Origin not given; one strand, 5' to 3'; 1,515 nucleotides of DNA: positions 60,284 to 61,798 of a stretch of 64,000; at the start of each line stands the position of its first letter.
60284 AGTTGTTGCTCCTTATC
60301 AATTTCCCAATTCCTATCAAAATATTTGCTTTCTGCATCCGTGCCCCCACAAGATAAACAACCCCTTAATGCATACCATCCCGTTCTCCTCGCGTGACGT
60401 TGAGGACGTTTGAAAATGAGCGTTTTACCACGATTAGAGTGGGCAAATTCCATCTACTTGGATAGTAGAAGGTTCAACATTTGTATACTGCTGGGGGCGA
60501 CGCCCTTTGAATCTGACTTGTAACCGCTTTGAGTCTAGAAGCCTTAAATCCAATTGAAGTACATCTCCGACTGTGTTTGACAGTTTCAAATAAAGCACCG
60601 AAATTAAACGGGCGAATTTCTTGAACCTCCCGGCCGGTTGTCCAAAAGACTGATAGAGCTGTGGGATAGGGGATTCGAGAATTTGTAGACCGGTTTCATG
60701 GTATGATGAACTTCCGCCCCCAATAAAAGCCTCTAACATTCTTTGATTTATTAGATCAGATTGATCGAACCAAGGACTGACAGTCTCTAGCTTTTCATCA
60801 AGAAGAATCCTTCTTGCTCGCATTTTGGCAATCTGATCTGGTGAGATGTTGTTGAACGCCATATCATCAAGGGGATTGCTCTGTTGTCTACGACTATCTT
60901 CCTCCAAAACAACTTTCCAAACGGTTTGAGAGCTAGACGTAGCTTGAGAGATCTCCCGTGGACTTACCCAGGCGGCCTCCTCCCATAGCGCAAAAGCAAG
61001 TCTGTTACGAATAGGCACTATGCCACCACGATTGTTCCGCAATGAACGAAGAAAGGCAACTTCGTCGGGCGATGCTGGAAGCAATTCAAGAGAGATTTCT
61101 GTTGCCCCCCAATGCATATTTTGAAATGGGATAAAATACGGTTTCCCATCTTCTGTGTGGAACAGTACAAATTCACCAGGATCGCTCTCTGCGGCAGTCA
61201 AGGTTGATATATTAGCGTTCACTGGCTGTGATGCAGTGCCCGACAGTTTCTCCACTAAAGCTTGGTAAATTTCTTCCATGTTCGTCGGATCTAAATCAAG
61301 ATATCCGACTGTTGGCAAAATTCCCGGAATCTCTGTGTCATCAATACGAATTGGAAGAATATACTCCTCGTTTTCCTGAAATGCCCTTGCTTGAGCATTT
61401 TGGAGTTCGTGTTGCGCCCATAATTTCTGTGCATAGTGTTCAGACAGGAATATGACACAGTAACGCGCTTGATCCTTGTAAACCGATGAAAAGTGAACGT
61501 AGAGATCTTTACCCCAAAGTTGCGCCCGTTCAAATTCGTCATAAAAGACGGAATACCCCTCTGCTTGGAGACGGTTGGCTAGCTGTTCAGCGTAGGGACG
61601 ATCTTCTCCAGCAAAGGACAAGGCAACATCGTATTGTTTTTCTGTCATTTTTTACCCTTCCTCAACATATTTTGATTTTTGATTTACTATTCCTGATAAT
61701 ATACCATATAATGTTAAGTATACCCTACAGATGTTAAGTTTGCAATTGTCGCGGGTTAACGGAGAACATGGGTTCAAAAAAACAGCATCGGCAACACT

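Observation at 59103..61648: Two TIR-family genes plus a small 3-TM protein, with no ThsA: candidate Thoeris-like system with a membrane effector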

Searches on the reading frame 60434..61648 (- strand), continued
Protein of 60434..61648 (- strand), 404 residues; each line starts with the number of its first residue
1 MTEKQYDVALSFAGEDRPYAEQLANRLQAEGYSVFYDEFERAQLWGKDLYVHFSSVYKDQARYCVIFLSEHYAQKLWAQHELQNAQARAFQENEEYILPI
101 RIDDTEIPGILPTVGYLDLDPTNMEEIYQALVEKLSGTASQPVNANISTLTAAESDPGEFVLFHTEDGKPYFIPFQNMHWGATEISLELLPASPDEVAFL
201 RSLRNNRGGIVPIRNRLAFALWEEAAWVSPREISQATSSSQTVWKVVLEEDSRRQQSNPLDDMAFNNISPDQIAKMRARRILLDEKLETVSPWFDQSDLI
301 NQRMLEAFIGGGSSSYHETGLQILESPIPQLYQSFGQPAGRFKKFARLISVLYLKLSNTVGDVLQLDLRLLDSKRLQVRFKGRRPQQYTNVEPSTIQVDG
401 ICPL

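Call 92: search_solved_structures(query=A2, max_evalue=1)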
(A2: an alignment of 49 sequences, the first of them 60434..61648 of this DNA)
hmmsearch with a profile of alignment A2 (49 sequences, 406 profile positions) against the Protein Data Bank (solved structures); distinct sequences matched with E-value up to 1: 20.
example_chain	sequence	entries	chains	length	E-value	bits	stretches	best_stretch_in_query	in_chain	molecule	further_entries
7uxr_A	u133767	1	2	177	5e-10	42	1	4-101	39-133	TIR domain protein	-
7uwg_A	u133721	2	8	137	4.1e-09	39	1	4-101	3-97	Molecular chaperone Tir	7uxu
8g83_A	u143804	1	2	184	9.3e-09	37.8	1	4-131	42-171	NAD(+) hydrolase AbTIR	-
4lzp_B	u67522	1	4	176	7.4e-05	25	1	3-100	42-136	Putative uncharacterized protein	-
3h16_A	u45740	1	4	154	9.5e-05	24.6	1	6-84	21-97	TIR protein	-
4lqc_A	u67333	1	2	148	0.00057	22.1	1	3-100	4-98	TcpB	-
7jlv_A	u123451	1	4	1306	0.00092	21.4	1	4-82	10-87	Disease resistance protein Roq1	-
7jlu_A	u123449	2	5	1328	0.00095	21.4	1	4-82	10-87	Disease resistance protein Roq1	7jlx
4c7m_A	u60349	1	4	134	0.0031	19.6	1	7-100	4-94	Toll/interleukin-1 receptor domain-containing protein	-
7ylf_A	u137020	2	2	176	0.0065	18.6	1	3-104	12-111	Toll-like receptor 15 | Toll-like receptor 2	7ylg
7vu8_B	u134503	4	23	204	0.0093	18.1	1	5-100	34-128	Flax rust resistance protein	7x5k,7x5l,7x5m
3ozi_A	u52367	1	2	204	0.011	17.8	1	5-100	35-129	L6tr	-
5h3c_A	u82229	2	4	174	0.025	16.7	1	4-100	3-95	Protein SUPPRESSOR OF npr1-1, CONSTITUTIVE 1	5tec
6o0w_A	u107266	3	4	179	0.032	16.3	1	5-82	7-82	TIR-NB-LRR type resistance protein RUN1 | Disease resistance protein RUN1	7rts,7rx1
5ku7_A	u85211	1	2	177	0.033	16.3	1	4-82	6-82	TIR-NB-LRR type resistance protein RPV1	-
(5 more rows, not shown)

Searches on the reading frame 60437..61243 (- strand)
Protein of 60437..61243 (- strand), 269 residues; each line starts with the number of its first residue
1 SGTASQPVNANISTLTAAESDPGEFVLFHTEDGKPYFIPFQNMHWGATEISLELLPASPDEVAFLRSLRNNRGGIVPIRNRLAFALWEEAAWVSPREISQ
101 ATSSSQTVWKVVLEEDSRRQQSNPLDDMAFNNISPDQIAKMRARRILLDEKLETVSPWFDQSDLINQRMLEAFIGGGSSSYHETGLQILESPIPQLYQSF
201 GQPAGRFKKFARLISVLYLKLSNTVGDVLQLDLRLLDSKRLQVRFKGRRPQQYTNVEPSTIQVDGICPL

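Call 54: find_related_loci(query=window:60437-61243:-, collection=metagenome_contigs, flank=6000)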
Query seq(269 aa) (269 aa) in metagenome_contigs; peptide patterns used: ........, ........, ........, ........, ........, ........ (x = any residue, [..] = any of these).
260 stretches matched a pattern; 2 encode a relative of the query (tblastn E <= 1e-3); 2 distinct loci.
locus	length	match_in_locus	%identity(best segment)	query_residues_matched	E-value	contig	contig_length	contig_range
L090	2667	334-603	39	187-269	4e-10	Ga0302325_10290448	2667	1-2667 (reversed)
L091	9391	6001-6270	39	187-269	4e-10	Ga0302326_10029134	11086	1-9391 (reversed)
